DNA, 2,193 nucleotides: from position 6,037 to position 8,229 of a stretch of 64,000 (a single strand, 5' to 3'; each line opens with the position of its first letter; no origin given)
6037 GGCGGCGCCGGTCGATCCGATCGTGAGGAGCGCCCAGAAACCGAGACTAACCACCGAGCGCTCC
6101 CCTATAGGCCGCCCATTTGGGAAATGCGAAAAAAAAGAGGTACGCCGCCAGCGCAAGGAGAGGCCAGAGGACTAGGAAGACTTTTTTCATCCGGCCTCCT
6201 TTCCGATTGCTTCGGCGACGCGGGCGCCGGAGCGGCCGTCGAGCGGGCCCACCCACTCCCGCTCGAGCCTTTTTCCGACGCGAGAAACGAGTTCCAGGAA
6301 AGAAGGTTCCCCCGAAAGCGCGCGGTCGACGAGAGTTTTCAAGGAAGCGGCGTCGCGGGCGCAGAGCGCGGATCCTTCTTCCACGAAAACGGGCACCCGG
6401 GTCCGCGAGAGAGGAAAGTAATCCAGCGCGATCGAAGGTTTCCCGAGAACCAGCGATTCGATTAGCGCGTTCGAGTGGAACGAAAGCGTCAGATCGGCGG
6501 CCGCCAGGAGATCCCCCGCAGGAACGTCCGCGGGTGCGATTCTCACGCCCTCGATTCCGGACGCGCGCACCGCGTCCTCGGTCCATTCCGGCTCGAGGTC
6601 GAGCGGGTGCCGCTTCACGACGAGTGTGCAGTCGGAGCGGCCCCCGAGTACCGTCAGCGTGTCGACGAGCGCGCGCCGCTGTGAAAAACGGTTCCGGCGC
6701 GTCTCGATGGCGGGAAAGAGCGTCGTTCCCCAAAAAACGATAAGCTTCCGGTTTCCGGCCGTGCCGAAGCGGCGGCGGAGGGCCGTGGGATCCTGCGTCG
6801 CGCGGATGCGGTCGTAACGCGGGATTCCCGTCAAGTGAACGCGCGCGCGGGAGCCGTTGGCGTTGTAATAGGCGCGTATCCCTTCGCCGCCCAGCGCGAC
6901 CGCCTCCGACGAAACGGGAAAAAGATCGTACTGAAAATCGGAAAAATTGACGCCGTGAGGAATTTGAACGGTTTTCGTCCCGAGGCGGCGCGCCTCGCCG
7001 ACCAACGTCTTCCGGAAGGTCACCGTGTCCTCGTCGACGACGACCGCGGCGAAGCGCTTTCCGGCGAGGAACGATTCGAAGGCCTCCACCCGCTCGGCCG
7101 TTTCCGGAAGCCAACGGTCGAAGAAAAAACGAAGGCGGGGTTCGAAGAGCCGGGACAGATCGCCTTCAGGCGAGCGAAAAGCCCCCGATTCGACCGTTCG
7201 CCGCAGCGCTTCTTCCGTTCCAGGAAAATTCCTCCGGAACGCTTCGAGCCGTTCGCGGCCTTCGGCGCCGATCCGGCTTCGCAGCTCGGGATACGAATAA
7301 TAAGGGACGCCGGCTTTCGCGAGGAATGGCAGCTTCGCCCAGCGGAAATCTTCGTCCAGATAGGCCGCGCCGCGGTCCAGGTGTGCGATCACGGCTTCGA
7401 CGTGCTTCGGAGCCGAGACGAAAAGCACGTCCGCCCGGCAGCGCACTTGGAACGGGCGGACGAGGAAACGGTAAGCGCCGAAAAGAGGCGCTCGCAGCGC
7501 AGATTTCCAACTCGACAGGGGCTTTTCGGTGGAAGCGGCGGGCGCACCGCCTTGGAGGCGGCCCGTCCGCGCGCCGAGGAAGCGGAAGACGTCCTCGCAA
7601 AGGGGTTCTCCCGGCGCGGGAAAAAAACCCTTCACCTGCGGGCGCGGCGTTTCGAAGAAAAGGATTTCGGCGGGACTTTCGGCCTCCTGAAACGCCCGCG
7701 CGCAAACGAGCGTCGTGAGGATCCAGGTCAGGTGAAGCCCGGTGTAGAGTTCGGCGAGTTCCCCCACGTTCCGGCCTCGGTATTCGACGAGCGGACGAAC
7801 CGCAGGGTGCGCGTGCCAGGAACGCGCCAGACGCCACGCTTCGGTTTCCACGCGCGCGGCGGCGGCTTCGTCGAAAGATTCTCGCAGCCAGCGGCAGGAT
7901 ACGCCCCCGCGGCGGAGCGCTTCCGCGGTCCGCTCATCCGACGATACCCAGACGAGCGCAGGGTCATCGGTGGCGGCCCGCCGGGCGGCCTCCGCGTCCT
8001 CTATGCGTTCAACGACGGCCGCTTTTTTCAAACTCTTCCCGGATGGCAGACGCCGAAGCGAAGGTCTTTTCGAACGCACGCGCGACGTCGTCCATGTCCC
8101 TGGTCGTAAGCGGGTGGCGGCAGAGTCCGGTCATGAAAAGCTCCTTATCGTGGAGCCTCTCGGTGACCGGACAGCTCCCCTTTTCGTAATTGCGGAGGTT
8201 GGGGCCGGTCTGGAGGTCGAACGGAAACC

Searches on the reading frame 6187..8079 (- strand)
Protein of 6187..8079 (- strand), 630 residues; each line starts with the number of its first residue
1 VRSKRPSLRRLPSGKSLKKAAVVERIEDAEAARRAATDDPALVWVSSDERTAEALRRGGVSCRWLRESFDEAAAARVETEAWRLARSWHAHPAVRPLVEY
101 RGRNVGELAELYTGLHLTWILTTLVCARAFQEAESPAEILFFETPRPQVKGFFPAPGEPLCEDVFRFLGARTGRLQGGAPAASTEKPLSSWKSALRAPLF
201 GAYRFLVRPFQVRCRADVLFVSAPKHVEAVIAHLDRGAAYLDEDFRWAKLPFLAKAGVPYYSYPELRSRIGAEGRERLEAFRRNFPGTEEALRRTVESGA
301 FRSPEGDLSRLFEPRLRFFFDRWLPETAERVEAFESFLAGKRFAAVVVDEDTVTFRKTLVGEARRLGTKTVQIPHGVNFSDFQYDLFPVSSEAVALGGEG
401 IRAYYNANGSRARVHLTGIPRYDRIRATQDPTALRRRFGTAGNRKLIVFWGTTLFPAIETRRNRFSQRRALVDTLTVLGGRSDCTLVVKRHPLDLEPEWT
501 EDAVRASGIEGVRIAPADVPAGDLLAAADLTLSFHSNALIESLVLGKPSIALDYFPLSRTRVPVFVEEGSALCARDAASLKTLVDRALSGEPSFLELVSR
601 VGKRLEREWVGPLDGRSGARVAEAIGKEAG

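Call 49: search_protein_families(library=pfam, proteins=[window:6187-8079:-], max_evalue=0.1)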
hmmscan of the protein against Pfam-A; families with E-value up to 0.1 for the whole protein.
window:6187-8079:- (630 aa): 1 family
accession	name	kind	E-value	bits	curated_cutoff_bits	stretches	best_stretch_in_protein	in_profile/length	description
PF04464.20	Glyphos_transf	-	0.06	12.7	22.1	0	408-550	154-290/367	CDP-Glycerol:Poly(glycerophosphate) glycerophosphotransferase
